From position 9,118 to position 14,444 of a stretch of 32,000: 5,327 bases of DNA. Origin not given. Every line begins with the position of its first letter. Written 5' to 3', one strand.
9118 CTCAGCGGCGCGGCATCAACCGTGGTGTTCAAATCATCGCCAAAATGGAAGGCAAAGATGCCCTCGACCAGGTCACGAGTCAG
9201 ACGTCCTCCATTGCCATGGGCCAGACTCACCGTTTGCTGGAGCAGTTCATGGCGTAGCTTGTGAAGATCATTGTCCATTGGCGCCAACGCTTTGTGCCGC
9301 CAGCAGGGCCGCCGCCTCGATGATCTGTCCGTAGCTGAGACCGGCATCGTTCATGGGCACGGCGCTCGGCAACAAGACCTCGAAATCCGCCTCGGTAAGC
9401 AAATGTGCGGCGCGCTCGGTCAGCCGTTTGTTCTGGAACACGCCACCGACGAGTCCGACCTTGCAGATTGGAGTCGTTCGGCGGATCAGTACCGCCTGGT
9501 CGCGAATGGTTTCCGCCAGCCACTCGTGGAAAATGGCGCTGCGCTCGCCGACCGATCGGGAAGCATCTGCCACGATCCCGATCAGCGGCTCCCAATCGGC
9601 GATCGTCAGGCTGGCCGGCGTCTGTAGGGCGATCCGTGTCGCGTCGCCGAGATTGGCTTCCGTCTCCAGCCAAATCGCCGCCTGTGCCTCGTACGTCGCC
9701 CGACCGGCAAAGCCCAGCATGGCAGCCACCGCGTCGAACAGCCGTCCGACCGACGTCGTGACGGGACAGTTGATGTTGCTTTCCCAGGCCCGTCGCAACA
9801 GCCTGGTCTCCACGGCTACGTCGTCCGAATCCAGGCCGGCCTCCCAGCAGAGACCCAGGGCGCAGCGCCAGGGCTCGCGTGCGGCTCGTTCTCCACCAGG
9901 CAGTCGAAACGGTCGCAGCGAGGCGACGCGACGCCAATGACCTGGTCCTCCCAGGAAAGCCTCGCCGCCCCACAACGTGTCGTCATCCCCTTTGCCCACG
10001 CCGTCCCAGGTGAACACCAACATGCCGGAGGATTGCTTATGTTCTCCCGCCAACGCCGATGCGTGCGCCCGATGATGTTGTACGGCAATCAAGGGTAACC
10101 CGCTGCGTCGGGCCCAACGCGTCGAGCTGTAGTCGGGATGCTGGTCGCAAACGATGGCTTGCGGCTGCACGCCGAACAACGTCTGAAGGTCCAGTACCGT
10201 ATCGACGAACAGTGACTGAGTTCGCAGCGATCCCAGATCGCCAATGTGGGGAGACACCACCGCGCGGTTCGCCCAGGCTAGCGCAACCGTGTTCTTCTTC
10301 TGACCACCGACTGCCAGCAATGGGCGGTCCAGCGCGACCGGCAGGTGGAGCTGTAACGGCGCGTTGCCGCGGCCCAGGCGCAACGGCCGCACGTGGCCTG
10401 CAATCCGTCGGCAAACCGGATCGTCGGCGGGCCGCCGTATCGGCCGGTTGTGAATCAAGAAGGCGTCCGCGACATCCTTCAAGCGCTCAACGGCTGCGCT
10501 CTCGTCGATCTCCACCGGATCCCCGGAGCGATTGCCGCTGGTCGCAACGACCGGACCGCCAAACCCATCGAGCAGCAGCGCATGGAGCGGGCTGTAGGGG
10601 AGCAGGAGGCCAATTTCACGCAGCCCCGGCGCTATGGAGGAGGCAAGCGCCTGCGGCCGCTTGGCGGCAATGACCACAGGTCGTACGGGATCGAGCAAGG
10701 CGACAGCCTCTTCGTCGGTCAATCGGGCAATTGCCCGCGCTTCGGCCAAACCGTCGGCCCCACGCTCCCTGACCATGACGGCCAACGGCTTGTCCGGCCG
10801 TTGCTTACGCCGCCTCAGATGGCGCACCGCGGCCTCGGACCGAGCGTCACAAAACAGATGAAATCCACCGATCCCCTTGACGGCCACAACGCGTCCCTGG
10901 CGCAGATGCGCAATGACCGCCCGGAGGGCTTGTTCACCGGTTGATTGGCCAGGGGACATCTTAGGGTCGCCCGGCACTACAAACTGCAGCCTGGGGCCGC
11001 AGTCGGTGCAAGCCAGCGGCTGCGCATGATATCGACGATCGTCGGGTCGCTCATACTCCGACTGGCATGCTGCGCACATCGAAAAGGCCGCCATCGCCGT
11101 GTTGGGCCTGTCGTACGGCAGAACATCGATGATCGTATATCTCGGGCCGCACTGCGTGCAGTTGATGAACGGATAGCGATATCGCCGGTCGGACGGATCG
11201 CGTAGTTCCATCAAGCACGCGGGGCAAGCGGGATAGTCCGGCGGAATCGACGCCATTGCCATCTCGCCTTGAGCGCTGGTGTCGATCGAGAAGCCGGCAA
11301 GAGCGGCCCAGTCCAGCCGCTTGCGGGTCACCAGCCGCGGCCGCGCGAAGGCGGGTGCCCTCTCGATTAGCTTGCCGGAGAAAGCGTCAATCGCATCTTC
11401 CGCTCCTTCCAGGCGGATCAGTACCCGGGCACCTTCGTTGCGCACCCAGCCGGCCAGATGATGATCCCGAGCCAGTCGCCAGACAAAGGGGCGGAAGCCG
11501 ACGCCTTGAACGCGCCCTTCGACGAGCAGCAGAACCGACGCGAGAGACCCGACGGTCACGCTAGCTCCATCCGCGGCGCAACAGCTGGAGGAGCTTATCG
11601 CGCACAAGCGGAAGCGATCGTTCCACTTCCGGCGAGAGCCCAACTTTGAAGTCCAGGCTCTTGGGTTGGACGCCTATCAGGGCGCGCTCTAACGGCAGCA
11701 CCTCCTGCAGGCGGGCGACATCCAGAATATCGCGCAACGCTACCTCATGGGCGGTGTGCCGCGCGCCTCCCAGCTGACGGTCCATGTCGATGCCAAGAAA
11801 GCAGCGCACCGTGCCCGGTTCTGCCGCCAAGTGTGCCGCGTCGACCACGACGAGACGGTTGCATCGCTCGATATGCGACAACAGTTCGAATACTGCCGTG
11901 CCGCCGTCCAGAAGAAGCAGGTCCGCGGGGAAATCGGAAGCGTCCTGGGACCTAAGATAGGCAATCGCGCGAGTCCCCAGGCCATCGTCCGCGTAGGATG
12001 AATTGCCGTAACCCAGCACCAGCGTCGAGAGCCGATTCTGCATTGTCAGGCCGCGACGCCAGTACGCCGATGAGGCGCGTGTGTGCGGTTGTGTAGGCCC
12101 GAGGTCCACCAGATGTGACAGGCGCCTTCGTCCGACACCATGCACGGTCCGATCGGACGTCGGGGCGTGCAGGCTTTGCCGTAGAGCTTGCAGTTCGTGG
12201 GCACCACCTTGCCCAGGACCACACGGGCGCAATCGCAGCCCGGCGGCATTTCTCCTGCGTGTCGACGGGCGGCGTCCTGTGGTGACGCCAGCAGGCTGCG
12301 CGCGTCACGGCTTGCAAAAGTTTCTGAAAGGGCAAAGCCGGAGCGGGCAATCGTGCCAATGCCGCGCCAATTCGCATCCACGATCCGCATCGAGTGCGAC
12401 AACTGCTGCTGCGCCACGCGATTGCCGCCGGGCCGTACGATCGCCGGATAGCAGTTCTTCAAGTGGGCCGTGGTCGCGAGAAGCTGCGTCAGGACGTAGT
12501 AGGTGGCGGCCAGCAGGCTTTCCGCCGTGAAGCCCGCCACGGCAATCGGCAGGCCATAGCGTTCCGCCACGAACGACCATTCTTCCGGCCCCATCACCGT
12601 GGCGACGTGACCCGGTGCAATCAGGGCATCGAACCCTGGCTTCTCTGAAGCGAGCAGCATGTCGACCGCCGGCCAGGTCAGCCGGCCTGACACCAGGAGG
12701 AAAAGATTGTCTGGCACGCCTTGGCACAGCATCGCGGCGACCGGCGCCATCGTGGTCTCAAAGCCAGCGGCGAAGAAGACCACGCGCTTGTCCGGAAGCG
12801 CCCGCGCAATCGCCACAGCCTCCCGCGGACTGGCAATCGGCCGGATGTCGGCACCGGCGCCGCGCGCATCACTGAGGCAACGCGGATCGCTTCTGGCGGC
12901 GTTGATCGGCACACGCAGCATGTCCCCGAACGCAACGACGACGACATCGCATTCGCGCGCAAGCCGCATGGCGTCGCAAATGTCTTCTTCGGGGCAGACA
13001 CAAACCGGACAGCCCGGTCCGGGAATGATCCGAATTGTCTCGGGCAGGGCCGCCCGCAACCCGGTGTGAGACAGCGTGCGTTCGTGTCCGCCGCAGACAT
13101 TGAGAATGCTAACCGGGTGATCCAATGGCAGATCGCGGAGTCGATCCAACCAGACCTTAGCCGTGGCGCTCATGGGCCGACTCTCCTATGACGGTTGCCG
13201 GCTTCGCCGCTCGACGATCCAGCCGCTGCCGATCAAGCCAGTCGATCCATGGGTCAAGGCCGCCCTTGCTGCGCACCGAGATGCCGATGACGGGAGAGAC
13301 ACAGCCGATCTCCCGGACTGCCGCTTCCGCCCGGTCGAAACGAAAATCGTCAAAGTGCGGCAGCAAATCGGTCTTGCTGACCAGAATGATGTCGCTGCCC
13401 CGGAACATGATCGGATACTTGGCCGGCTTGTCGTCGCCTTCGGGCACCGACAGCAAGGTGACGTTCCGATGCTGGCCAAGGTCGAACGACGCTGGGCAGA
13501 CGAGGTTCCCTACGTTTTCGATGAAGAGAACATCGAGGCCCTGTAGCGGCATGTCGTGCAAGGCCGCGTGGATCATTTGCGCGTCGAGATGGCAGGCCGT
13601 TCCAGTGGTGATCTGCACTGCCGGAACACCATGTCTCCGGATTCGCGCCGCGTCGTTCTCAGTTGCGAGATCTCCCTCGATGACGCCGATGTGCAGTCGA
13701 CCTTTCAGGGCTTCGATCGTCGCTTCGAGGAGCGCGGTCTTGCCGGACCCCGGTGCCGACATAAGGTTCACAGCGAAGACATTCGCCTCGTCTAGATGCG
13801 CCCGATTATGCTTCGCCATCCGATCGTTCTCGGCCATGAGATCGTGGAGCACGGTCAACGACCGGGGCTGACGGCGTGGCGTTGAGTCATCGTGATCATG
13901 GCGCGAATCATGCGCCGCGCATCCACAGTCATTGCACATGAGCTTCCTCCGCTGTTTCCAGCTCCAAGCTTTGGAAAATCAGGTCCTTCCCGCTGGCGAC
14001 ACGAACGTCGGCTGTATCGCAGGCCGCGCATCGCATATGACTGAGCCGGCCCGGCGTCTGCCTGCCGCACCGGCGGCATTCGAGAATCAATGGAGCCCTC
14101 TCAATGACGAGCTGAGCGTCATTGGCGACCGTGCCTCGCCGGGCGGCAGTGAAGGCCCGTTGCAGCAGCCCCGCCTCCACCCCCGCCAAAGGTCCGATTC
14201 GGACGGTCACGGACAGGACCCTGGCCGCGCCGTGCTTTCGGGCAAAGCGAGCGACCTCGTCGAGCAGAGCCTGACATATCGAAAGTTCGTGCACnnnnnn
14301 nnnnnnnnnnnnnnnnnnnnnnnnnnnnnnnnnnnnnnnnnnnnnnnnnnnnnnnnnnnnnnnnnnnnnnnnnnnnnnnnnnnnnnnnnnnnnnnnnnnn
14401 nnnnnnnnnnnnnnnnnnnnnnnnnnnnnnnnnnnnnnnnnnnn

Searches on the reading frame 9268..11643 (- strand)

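Call 11: search_protein_families(library=pfam, proteins=[window:9268-11643:-])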
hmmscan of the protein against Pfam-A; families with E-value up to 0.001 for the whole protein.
window:9268-11643:- (791 aa): 5 families
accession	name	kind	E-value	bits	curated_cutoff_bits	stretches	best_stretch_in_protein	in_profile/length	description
PF22521.2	HypF_C_2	-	1.8e-64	218.2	27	1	544-773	2-241/241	Carbamoyltransferase, Kae1-like Domain, second subdomain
PF01300.24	Sua5_yciO_yrdC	-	3.2e-37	128.2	25.1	1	247-424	3-178/178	Telomere recombination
PF07503.17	zf-HYPF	-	3.5e-33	113.5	23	2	140-172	2-34/34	HypF finger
PF17788.7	HypF_C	-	1.4e-31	109.6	23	1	440-534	4-99/99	HypF Kae1-like domain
PF00708.24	Acylphosphatase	-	5e-16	59.2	22.5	1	39-101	3-65/85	Acylphosphatase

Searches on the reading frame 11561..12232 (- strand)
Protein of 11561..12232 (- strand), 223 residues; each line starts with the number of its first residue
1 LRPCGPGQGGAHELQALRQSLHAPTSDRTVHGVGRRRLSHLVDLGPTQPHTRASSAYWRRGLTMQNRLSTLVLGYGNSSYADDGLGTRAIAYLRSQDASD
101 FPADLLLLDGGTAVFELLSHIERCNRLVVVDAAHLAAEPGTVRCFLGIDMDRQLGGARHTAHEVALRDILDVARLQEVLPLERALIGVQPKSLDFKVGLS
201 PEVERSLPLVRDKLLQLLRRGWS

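Call 11: search_protein_families(library=pfam, proteins=[window:11561-12232:-])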
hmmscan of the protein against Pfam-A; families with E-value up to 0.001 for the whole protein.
window:11561-12232:- (223 aa): 1 family
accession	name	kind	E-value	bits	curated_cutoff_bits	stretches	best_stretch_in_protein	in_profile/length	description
PF01750.23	HycI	-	2.7e-20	73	23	1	100-215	12-128/130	Hydrogenase maturation protease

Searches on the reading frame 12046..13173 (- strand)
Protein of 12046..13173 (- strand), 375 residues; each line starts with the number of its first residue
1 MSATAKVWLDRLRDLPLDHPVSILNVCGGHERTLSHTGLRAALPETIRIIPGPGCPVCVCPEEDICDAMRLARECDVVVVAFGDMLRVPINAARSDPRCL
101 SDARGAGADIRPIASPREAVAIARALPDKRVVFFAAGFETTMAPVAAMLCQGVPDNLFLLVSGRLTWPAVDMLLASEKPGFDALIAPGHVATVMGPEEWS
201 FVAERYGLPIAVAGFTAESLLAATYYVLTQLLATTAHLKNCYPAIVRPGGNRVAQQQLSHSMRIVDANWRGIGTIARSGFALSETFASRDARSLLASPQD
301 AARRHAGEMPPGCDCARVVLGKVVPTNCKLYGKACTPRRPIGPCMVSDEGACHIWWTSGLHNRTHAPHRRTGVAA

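Call 11: search_protein_families(library=pfam, proteins=[window:12046-13173:-])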
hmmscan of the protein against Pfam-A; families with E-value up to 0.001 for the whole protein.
window:12046-13173:- (375 aa): 1 family
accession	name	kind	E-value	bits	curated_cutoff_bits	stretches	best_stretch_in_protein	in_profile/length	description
PF01924.21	HypD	-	7.8e-115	384.2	25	1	9-357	7-349/351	Hydrogenase formation hypA family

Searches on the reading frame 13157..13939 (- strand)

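Call 12: search_protein_families(library=pfam, proteins=[window:13157-13939:-])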
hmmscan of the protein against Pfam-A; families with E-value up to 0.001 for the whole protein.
window:13157-13939:- (260 aa): 1 family
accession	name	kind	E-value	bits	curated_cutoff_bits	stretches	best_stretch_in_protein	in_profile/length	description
PF02492.25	cobW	-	3e-20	73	20.7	1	58-198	4-161/180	CobW/HypB/UreG, nucleotide-binding domain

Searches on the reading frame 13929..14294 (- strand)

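Call 12: search_protein_families(library=pfam, proteins=[window:13929-14294:-])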
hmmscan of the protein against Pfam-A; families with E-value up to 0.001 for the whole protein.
window:13929-14294:- (121 aa): 1 family
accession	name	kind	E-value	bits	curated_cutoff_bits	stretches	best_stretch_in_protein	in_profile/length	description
PF01155.25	HypA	-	1.4e-28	99.5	28.9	1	1-111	1-111/112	Hydrogenase/urease nickel incorporation, metallochaperone, hypA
